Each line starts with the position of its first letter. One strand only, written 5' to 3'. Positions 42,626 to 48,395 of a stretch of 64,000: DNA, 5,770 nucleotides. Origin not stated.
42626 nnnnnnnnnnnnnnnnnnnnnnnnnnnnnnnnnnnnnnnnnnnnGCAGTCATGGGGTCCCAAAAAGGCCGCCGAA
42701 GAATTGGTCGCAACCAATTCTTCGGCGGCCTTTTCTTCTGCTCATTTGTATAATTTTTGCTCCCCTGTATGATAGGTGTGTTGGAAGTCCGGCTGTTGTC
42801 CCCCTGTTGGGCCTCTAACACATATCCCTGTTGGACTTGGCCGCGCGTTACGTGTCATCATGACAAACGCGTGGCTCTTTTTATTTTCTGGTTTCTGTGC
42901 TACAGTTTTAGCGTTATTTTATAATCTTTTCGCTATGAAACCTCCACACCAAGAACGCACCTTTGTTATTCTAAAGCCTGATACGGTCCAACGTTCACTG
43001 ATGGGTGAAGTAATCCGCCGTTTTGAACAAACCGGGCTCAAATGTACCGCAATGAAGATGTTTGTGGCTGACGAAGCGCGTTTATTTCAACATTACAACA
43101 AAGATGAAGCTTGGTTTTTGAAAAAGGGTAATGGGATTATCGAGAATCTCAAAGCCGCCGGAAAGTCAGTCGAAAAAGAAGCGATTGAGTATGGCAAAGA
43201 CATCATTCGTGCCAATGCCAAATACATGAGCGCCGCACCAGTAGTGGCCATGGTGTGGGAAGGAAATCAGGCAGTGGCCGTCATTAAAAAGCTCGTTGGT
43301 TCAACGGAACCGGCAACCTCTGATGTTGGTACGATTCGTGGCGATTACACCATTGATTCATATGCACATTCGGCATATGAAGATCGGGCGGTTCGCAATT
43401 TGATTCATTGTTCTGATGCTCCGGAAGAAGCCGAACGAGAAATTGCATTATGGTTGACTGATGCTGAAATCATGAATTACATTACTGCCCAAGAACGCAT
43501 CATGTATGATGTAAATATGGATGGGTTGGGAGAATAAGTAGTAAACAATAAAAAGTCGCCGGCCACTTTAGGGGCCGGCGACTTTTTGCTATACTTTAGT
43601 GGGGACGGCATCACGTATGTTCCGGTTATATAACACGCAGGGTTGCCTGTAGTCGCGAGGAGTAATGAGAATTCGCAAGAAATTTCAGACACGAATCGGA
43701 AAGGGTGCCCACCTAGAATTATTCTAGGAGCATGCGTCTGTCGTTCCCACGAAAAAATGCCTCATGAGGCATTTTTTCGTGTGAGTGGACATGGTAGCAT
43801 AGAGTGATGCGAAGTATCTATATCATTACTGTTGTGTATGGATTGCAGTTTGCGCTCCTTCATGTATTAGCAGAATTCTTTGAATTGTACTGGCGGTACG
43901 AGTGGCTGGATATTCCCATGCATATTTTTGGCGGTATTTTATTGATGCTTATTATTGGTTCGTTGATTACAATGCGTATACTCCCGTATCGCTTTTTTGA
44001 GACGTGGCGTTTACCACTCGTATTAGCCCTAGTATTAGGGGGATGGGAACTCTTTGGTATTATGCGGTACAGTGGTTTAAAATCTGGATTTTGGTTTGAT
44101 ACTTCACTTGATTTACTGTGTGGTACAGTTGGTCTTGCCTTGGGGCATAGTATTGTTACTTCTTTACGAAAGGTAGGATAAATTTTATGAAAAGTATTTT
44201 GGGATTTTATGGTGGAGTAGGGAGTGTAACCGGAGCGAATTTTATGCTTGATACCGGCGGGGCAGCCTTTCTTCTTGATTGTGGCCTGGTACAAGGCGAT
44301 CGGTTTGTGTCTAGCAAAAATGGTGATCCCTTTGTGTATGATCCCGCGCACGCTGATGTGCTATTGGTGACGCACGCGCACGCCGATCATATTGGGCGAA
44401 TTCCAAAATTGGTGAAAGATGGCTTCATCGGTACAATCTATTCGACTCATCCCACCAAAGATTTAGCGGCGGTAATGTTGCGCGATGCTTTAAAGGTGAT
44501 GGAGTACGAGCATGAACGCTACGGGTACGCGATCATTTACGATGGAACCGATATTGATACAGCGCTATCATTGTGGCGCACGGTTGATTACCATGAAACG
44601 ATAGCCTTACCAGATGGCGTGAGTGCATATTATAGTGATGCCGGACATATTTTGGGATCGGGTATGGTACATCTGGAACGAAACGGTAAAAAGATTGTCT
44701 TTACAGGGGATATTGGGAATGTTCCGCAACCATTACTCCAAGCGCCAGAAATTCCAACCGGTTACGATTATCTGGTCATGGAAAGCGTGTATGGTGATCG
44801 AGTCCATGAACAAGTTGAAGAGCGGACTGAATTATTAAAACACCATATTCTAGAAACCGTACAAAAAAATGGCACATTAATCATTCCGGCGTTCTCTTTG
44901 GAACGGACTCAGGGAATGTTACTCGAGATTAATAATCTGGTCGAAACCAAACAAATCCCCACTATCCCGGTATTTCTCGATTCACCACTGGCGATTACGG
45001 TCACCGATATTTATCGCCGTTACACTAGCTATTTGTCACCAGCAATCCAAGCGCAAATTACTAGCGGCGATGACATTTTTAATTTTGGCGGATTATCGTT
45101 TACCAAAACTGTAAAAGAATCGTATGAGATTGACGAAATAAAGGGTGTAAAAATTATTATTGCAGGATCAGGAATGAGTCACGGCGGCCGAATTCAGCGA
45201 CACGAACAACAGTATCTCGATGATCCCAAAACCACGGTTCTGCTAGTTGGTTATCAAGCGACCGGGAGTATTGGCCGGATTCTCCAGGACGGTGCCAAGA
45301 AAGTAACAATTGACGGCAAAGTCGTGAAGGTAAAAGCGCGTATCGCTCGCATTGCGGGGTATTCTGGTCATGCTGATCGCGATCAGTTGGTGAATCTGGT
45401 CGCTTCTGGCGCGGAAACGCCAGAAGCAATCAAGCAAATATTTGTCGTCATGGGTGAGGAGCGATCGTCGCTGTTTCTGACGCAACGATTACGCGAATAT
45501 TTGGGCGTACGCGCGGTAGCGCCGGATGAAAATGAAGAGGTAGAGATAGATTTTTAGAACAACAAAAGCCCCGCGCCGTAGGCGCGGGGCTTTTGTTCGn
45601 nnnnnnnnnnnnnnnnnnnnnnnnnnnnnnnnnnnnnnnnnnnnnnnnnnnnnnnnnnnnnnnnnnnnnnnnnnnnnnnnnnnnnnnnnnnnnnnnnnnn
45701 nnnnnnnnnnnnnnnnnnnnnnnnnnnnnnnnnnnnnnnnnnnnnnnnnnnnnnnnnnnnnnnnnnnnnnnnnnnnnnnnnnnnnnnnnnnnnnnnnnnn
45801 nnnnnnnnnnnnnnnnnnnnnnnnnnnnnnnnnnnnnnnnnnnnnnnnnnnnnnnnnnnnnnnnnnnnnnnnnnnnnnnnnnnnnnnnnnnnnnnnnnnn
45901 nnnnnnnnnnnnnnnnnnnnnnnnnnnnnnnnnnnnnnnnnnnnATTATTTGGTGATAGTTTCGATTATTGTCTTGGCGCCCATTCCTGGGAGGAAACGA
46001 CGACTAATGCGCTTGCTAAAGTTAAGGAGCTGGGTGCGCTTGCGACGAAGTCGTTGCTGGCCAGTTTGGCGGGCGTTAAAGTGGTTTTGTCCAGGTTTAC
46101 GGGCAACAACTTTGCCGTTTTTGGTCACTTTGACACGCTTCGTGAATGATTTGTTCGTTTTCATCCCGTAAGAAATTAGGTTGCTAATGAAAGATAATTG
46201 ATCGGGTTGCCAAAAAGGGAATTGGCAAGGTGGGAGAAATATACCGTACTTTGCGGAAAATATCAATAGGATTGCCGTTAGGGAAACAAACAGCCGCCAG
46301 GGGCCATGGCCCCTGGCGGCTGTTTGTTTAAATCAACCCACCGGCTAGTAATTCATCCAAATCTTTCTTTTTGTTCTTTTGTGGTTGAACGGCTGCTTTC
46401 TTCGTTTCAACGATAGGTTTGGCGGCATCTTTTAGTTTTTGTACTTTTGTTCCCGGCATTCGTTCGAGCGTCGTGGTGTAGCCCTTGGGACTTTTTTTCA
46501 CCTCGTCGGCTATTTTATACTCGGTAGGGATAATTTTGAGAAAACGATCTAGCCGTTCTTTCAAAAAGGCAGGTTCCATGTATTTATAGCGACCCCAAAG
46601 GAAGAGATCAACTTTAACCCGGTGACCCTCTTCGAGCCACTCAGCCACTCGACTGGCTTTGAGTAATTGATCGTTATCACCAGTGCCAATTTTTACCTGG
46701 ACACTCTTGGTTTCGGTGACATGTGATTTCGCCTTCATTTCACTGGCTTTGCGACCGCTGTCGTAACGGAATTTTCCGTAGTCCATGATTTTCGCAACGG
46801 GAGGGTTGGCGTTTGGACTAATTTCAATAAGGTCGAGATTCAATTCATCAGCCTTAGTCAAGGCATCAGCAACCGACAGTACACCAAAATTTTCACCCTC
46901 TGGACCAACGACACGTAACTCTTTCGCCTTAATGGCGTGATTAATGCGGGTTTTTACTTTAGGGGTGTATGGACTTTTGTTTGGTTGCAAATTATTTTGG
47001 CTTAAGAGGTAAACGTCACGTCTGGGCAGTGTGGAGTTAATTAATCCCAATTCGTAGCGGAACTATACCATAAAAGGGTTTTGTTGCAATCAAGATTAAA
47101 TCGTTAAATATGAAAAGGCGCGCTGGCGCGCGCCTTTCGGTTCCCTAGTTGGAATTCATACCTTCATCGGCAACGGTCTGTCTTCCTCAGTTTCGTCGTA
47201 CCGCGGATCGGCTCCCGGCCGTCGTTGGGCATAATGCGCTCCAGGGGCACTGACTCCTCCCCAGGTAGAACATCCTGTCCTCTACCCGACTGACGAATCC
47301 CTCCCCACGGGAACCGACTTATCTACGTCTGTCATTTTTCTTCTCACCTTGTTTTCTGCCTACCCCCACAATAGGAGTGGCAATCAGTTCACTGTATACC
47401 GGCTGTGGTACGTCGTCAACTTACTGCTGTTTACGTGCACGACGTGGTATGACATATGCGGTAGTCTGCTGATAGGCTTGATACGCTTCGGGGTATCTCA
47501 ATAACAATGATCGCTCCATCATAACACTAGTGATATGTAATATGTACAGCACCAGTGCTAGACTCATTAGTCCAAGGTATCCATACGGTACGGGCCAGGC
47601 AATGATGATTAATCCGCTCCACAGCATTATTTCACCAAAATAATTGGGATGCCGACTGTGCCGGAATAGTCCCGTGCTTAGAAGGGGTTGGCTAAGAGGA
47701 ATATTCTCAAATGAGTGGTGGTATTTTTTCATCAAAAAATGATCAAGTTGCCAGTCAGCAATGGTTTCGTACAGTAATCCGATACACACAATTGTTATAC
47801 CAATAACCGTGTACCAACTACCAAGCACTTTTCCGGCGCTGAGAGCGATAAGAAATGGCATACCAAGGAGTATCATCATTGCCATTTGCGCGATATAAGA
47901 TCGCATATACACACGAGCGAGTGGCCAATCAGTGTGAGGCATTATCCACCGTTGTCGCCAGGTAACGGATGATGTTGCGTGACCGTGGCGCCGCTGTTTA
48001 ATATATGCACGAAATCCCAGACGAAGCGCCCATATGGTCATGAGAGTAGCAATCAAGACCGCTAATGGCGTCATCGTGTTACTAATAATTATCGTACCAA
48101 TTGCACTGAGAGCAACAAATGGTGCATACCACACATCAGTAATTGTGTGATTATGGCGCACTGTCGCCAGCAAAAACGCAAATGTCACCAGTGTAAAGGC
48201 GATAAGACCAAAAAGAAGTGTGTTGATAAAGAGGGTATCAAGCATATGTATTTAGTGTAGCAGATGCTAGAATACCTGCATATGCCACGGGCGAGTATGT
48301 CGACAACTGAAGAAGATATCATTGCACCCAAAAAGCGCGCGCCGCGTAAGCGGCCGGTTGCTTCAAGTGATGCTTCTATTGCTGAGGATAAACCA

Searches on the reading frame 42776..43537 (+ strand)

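Call 86: search_protein_families(library=pfam, proteins=[window:42776-43537:+], max_evalue=0.00001)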
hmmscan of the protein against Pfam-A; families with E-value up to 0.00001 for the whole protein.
window:42776-43537:+ (253 aa): 1 family
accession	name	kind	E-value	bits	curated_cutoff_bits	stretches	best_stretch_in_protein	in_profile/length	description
PF00334.24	NDK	-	1.3e-37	129.1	27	2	141-232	54-135/135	Nucleoside diphosphate kinase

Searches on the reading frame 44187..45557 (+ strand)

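Call 86: search_protein_families(library=pfam, proteins=[window:44187-45557:+], max_evalue=0.00001)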
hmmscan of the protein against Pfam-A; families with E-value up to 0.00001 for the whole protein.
window:44187-45557:+ (456 aa): 5 families
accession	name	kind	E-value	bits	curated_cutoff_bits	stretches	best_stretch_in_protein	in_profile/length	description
PF10996.14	Beta-Casp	-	1.1e-30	107.1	27.7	1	241-365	1-119/120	Beta-Casp domain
PF07521.17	RMMBL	-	2.8e-11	43.7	21.6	1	380-446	2-63/63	Zn-dependent metallo-hydrolase RNA specificity domain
PF16661.11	Lactamase_B_6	-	1.2e-10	41.6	27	1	21-176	2-162/193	Metallo-beta-lactamase superfamily domain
PF00753.33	Lactamase_B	-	6.8e-09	36.4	22.7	1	19-181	9-155/196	Metallo-beta-lactamase superfamily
PF12706.13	Lactamase_B_2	-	3e-06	27.4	27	0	29-184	4-151/200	Beta-lactamase superfamily domain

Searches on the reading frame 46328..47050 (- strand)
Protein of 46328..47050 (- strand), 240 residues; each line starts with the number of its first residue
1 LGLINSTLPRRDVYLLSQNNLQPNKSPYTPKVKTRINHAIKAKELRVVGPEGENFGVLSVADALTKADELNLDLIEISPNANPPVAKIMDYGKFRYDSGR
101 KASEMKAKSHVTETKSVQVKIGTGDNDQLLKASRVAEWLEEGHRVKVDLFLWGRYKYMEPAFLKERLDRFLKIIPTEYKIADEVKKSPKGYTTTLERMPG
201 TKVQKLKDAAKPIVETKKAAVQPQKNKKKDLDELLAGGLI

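Call 86: search_protein_families(library=pfam, proteins=[window:46328-47050:-], max_evalue=0.00001)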
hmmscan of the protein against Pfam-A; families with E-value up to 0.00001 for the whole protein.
window:46328-47050:- (240 aa): 2 families
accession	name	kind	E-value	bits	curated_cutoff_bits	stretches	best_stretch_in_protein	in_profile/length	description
PF05198.21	IF3_N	-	1.6e-27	95.9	26.9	1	36-104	1-69/70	Translation initiation factor IF-3, N-terminal domain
PF00707.27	IF3_C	-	6.9e-08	32.8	34.8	1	113-187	2-75/86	Translation initiation factor IF-3, C-terminal domain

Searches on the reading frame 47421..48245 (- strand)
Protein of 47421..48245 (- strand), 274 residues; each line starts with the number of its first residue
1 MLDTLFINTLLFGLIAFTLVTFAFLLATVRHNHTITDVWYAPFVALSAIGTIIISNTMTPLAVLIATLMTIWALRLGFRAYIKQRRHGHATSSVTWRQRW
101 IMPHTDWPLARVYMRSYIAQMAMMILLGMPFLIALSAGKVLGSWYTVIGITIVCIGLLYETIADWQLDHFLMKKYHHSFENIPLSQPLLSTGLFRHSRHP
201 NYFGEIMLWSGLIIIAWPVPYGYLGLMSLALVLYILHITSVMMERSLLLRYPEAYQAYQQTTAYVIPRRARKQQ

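Call 86: search_protein_families(library=pfam, proteins=[window:47421-48245:-], max_evalue=0.00001)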
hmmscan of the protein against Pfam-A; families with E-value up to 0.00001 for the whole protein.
window:47421-48245:- (274 aa): 2 families
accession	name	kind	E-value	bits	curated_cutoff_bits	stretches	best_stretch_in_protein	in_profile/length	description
PF06966.17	DUF1295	-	9.3e-37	127.2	20.4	1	24-262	2-235/235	Protein of unknown function (DUF1295)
PF04191.18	PEMT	-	2.8e-06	28.1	25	1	146-247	3-97/105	Phospholipid methyltransferase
